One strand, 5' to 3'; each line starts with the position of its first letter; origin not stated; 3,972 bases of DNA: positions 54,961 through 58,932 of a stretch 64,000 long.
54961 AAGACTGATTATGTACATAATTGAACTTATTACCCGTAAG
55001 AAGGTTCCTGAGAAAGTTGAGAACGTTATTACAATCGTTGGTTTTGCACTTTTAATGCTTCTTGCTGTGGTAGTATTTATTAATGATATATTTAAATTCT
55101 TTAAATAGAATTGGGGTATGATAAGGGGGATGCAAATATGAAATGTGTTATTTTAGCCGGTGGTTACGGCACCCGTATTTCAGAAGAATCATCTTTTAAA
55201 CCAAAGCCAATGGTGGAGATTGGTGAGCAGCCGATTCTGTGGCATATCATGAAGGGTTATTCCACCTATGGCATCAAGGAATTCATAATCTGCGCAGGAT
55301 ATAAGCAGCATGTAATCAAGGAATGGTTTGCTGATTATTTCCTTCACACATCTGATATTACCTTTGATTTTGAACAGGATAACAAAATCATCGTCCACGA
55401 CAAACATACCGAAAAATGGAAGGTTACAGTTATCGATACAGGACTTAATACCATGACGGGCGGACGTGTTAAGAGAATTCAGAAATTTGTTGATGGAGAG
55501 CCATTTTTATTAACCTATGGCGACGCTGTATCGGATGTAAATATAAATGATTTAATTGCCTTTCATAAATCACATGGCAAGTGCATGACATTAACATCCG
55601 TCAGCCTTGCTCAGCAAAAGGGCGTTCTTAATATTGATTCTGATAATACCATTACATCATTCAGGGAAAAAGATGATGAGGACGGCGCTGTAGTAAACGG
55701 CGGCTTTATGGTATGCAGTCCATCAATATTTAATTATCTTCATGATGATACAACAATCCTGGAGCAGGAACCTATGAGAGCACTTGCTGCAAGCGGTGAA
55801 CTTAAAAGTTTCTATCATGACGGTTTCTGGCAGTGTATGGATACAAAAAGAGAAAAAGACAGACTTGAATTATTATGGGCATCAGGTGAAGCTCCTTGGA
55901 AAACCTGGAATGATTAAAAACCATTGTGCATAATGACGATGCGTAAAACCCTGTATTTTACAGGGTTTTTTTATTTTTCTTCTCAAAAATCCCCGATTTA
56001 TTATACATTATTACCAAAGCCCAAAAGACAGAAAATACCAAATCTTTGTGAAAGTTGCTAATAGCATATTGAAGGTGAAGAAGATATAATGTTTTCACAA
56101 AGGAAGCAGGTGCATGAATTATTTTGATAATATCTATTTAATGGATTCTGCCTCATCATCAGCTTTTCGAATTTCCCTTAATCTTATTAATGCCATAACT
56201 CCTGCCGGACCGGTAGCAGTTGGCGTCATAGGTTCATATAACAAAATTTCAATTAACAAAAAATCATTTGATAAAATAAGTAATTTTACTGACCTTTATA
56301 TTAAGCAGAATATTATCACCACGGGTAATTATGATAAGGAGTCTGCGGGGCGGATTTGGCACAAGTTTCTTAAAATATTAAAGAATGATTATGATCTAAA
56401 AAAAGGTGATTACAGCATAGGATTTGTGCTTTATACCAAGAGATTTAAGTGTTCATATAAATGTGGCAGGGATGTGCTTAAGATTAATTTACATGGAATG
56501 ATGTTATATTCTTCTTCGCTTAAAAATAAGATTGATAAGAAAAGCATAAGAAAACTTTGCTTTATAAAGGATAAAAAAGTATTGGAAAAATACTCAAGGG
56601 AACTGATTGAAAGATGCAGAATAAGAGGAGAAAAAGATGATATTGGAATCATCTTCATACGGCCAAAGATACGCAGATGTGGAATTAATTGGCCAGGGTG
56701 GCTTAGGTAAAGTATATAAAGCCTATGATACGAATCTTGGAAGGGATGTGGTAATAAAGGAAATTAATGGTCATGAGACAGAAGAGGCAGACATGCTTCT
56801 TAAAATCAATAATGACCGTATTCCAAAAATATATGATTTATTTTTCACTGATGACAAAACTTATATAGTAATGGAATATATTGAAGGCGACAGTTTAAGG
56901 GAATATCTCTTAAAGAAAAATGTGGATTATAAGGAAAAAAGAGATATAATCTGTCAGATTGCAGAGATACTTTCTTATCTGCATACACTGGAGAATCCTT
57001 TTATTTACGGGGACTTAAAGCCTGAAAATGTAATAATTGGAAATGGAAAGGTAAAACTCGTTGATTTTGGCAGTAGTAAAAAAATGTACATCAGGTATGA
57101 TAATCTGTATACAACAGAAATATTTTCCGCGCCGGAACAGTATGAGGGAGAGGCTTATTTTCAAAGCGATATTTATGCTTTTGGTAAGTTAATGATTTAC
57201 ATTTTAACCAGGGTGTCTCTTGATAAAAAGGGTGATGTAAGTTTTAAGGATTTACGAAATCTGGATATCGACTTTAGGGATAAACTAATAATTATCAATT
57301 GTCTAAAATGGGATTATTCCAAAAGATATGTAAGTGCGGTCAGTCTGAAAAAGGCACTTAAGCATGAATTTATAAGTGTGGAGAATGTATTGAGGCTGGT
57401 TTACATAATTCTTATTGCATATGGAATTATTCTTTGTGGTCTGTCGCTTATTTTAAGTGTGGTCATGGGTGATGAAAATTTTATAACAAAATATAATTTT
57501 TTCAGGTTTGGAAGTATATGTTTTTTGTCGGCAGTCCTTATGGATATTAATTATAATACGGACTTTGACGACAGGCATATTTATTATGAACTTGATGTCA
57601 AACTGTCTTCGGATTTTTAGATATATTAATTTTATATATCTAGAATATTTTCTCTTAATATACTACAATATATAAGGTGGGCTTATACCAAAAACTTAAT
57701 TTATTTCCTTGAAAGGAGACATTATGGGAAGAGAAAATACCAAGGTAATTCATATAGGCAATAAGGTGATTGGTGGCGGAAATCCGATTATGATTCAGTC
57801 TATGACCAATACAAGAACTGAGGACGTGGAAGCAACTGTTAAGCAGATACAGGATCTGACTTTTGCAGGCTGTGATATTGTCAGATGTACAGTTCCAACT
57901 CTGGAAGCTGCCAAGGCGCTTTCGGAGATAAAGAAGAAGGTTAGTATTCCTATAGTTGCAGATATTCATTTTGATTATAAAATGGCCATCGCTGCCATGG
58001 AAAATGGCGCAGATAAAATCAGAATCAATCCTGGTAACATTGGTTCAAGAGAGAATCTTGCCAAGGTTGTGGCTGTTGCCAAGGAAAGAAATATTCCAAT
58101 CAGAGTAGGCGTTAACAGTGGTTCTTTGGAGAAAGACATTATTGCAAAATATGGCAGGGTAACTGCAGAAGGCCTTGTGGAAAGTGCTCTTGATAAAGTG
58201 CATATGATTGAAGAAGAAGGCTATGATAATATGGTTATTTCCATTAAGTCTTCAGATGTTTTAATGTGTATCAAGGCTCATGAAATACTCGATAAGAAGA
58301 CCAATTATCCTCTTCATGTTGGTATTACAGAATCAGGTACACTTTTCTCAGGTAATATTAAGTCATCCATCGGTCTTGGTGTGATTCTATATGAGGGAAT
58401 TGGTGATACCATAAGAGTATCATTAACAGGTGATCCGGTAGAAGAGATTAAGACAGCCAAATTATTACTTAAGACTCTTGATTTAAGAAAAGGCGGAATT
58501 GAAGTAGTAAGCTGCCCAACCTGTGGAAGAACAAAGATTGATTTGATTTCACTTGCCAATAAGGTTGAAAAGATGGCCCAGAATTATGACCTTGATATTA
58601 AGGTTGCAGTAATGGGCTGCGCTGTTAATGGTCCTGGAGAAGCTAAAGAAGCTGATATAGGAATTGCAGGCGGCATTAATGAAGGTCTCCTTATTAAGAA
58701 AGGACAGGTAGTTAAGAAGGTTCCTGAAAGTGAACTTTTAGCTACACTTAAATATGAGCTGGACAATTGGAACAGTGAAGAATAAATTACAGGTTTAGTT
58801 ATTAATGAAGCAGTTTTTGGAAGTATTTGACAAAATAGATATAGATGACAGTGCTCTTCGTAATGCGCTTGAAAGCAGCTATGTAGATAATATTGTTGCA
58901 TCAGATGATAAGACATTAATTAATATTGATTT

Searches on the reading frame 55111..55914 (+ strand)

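Call 30: search_protein_families(library=pfam, proteins=[window:55111-55914:+], max_evalue=0.00001)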
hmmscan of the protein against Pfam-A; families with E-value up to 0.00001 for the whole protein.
window:55111-55914:+ (268 aa): 2 families
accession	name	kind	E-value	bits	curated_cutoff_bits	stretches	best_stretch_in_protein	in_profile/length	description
PF00483.29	NTP_transferase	-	2.4e-16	60.5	21.2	1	12-211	2-189/245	Nucleotidyl transferase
PF12804.13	NTP_transf_3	-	5.4e-07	30.4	27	1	12-67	1-51/160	MobA-like NTP transferase domain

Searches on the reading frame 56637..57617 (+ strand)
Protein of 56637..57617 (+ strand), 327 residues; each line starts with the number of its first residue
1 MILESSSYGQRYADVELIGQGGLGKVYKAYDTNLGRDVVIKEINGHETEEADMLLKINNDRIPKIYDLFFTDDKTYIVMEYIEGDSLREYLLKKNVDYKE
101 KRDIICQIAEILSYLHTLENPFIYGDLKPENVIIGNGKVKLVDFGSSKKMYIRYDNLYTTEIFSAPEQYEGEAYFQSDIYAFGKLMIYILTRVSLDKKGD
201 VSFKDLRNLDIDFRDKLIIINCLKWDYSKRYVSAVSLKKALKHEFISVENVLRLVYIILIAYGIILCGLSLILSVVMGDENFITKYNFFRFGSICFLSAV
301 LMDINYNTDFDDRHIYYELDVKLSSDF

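Call 30: search_protein_families(library=pfam, proteins=[window:56637-57617:+], max_evalue=0.00001)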
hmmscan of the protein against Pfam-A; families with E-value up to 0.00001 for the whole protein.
window:56637-57617:+ (327 aa): 3 families
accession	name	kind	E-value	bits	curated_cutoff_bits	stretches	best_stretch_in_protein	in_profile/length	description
PF00069.31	Pkinase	-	3.3e-35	122.2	31.7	1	12-197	1-198/263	Protein kinase domain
PF07714.23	PK_Tyr_Ser-Thr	-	1.9e-22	80.3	23.1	1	16-192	5-200/258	Protein tyrosine and serine/threonine kinase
PF03109.22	ABC1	-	1.8e-07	31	22.9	1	52-160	122-227/244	ABC1 atypical kinase-like domain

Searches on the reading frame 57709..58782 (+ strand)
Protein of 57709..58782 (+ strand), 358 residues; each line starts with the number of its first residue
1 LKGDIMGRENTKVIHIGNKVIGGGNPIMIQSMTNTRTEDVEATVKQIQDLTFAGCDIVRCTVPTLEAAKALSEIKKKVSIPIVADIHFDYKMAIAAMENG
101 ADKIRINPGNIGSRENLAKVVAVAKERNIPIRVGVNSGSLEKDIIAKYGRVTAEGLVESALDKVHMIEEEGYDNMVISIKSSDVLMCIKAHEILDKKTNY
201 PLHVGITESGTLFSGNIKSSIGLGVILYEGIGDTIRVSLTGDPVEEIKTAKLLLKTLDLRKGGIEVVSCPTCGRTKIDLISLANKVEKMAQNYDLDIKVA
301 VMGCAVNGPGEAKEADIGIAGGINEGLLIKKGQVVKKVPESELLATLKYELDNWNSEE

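Call 30: search_protein_families(library=pfam, proteins=[window:57709-58782:+], max_evalue=0.00001)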
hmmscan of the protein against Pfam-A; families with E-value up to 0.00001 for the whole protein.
window:57709-58782:+ (358 aa): 1 family
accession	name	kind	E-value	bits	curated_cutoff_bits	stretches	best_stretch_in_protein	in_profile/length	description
PF04551.19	GcpE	-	6.8e-150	499.2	32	1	11-352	1-342/343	GcpE protein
